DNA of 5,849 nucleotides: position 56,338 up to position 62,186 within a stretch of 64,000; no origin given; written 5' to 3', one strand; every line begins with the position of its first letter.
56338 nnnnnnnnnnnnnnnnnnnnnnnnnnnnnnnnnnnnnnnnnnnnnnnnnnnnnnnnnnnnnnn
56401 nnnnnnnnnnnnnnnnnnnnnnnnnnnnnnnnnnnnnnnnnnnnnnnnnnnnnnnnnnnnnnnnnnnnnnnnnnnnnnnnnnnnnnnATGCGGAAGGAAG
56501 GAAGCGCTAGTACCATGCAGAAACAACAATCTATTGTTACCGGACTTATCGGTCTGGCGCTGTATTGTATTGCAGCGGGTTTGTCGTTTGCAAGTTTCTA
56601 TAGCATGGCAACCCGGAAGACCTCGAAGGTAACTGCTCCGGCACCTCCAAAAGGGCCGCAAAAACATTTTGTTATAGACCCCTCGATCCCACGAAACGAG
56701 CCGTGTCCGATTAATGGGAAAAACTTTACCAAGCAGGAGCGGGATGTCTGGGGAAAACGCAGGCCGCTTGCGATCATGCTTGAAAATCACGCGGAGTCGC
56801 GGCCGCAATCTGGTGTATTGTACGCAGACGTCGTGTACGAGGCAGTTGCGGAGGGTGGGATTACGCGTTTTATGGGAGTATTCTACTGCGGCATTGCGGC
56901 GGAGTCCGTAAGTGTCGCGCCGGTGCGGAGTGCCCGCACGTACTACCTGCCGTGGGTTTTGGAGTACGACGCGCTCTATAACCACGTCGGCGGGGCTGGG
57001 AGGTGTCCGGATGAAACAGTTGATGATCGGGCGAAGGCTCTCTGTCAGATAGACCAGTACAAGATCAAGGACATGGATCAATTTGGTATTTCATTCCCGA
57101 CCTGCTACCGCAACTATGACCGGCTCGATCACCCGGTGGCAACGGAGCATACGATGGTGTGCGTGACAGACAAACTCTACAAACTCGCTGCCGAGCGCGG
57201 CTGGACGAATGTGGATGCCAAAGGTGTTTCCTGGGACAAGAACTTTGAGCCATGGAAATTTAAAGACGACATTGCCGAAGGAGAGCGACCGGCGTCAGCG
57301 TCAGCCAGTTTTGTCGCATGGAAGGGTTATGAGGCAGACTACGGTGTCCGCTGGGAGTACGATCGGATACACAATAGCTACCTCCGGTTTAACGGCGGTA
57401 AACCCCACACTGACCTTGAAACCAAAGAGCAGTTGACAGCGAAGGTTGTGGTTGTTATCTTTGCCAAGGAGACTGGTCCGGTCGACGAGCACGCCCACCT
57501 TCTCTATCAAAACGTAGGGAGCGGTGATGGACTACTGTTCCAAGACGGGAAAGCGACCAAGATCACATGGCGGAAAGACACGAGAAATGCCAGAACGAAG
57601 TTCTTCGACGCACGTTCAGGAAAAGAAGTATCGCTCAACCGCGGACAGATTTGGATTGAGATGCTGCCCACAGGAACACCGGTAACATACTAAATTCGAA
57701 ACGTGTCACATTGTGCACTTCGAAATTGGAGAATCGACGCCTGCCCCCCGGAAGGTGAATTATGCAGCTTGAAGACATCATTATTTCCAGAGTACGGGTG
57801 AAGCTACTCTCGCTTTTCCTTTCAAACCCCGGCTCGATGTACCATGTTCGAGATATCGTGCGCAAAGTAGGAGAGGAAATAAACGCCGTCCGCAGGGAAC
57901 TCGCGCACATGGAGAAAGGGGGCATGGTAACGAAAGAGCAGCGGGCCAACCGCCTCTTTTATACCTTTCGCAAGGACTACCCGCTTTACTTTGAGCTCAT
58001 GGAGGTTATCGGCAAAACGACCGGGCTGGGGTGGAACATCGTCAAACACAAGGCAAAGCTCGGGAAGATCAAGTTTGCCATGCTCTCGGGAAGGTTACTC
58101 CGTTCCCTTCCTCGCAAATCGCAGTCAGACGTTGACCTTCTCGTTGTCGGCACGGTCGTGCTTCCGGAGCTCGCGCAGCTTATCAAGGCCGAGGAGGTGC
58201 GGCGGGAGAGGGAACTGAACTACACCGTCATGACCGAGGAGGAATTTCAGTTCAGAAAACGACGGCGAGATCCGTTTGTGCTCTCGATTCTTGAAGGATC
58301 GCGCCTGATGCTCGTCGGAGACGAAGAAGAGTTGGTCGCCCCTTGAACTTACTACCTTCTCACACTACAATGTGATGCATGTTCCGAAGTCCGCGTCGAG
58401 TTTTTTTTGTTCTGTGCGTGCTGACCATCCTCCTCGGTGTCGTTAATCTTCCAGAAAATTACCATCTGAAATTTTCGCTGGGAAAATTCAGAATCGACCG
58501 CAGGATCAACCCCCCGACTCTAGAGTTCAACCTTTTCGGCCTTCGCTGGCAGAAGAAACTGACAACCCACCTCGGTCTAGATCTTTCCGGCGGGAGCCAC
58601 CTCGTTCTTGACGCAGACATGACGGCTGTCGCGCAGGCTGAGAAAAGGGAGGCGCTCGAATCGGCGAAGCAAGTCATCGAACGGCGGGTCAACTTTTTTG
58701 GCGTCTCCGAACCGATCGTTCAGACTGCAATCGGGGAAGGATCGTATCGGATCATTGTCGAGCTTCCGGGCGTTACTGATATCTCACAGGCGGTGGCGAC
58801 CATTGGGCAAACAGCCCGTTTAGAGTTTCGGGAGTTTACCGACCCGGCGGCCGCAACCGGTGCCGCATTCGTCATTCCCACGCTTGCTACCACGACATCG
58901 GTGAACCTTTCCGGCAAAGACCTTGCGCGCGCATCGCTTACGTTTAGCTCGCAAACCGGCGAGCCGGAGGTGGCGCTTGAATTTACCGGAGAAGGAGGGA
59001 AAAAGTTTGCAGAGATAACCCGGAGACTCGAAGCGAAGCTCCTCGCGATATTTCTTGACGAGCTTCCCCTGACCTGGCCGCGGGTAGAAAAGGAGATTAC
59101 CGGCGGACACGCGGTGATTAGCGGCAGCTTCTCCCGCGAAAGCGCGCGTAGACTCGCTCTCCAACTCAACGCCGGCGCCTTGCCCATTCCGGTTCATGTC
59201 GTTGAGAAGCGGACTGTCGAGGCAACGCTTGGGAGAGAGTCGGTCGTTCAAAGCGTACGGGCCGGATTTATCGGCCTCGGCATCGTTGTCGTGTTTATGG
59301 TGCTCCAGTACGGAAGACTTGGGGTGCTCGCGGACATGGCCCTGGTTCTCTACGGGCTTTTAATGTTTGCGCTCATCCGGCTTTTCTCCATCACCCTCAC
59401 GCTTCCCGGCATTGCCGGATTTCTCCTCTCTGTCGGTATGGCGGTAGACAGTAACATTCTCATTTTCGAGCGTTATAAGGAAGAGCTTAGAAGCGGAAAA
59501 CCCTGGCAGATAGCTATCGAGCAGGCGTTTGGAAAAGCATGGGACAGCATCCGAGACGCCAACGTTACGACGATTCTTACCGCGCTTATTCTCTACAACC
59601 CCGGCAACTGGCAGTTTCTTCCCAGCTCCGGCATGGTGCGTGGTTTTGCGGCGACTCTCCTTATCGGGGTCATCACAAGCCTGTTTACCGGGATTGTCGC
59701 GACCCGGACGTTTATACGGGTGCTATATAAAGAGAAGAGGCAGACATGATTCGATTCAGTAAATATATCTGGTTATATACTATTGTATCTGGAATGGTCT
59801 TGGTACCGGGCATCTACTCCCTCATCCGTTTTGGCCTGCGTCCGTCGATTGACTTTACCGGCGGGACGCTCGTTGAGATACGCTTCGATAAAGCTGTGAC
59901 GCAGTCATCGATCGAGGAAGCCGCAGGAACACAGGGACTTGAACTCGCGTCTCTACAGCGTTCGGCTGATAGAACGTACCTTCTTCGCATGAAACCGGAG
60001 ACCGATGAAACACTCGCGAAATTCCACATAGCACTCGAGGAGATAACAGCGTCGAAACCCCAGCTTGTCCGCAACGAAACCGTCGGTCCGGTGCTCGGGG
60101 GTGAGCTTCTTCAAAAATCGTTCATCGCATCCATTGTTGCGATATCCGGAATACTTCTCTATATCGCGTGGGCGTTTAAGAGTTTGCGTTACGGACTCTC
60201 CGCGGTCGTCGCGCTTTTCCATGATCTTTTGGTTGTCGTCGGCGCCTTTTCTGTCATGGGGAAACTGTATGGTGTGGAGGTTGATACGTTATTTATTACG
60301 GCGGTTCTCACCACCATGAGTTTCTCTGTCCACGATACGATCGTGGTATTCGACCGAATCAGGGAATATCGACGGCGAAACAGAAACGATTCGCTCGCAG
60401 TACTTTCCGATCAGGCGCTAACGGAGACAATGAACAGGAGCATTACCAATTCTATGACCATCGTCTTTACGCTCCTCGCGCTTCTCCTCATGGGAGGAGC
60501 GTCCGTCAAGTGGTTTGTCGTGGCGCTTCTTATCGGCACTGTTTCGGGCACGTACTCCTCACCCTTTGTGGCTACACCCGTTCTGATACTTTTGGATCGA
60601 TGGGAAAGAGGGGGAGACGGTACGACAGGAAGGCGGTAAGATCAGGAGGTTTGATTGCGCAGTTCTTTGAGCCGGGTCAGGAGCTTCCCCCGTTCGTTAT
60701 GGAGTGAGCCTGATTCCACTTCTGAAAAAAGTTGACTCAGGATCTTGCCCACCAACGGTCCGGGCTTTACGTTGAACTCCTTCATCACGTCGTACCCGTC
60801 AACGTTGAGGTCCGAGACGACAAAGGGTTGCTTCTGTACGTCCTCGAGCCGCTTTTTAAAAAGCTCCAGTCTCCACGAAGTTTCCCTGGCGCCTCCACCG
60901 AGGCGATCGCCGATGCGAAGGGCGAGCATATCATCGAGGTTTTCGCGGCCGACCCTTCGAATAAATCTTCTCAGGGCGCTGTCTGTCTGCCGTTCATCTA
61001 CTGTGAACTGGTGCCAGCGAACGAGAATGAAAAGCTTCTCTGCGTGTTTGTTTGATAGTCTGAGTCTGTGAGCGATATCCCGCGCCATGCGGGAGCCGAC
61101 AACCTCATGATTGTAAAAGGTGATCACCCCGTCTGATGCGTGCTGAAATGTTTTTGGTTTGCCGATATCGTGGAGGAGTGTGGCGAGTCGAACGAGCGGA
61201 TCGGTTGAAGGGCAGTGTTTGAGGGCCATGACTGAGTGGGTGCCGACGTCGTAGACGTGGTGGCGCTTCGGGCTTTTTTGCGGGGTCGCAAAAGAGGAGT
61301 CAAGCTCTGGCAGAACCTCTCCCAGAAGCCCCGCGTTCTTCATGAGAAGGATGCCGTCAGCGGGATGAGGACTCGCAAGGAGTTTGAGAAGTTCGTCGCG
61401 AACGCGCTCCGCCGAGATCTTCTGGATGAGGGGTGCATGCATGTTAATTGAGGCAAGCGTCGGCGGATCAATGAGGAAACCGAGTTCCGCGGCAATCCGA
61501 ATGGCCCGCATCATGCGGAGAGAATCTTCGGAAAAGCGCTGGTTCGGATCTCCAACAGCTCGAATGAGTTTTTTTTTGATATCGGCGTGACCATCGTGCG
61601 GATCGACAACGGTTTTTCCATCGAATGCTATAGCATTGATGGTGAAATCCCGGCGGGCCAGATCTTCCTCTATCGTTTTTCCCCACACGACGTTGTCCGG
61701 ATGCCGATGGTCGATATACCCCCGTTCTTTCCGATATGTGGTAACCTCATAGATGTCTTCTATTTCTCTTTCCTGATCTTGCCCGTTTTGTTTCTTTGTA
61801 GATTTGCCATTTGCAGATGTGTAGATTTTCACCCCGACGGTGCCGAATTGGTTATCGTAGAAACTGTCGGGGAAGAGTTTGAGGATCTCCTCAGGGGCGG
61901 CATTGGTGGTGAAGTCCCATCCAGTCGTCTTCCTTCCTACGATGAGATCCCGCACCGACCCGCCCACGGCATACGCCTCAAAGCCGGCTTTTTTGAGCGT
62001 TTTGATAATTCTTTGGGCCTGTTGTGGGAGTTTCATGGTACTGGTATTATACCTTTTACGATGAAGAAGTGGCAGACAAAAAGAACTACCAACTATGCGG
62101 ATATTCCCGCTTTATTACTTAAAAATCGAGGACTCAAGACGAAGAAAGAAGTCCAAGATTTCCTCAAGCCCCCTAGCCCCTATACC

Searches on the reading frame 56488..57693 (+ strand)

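Call 29: search_protein_families(library=pfam, proteins=[window:56488-57693:+], max_evalue=0.001)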
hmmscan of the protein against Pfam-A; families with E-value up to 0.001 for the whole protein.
window:56488-57693:+ (401 aa): 2 families
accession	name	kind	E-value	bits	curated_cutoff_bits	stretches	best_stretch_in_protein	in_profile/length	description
PF11258.13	DUF3048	-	5e-31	108.3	25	1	89-239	12-147/148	Protein of unknown function (DUF3048) N-terminal domain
PF17479.7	DUF3048_C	-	8.8e-28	97.4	25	1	283-390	7-114/114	Protein of unknown function (DUF3048) C-terminal domain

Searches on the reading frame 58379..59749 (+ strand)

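Call 29: search_protein_families(library=pfam, proteins=[window:58379-59749:+], max_evalue=0.001)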
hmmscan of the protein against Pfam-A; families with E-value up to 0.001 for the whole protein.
window:58379-59749:+ (456 aa): 6 families
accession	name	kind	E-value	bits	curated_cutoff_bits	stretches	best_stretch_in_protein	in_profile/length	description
PF22599.2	SecDF_P1_head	-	3.2e-27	95.1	27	1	172-270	16-114/114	SecDF, P1 head subdomain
PF21760.3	SecD_1st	-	7.5e-21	73.8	27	1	94-153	2-58/60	Protein translocase subunit SecDF, P1 domain, N-terminal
PF02355.23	SecD_SecF_C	-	2.5e-11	43.8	20.5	1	274-447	15-184/189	Protein export membrane protein SecD/SecF, C-terminal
PF00873.25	ACR_tran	-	2e-06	26.3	28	1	289-443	333-483/1021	AcrB/AcrD/AcrF family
PF03176.21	MMPL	-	3.2e-05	23.5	20.5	1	317-405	178-265/333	MMPL family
PF07549.19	Sec_GG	-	0.00052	19.9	20.3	0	64-83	9-28/28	SecD/SecF GG Motif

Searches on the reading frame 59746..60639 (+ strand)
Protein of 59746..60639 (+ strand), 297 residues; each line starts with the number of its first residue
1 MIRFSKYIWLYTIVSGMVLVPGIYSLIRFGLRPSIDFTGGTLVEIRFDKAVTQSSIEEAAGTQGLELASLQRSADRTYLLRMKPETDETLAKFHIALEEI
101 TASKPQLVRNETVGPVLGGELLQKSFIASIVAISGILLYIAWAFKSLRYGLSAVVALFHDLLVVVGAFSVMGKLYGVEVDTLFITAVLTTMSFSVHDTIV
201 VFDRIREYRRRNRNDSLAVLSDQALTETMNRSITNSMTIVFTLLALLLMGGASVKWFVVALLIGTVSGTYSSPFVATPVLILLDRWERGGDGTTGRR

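Call 29: search_protein_families(library=pfam, proteins=[window:59746-60639:+], max_evalue=0.001)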
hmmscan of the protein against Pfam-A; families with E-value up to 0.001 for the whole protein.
window:59746-60639:+ (297 aa): 2 families
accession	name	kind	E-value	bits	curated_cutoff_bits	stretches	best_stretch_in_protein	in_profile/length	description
PF02355.23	SecD_SecF_C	-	8e-48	162.8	20.5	1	102-284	11-187/189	Protein export membrane protein SecD/SecF, C-terminal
PF07549.19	Sec_GG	-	4.7e-09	35.9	20.3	1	24-51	1-28/28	SecD/SecF GG Motif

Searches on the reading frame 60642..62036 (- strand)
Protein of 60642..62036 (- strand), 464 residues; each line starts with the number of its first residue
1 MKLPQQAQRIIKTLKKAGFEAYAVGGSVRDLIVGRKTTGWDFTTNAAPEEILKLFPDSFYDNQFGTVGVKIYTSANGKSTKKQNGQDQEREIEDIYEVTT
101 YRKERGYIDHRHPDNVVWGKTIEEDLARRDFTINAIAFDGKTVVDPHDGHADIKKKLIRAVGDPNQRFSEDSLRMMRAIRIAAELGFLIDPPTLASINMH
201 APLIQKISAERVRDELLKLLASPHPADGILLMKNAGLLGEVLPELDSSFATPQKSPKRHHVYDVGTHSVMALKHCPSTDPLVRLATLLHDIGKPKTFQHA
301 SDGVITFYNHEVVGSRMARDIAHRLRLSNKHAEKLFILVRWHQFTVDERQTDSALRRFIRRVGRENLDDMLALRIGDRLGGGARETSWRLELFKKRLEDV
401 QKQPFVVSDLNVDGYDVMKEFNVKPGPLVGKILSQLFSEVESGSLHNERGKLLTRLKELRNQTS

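Call 29: search_protein_families(library=pfam, proteins=[window:60642-62036:-], max_evalue=0.001)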
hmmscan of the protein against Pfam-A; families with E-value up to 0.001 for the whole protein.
window:60642-62036:- (464 aa): 4 families
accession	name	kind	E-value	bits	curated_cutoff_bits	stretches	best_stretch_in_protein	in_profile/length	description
PF01743.26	PolyA_pol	-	2.2e-28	99.6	23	1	21-159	1-126/126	Poly A polymerase head domain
PF12627.12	PolyA_pol_RNAbd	-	7e-20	71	22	1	186-247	1-62/64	Probable RNA and SrmB- binding site of polymerase A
PF01966.28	HD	-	2.7e-08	34.5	22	1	260-348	4-91/116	HD domain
PF13735.12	tRNA_NucTran2_2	-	1.3e-07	32.2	27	1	407-453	100-146/149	tRNA nucleotidyltransferase domain 2 putative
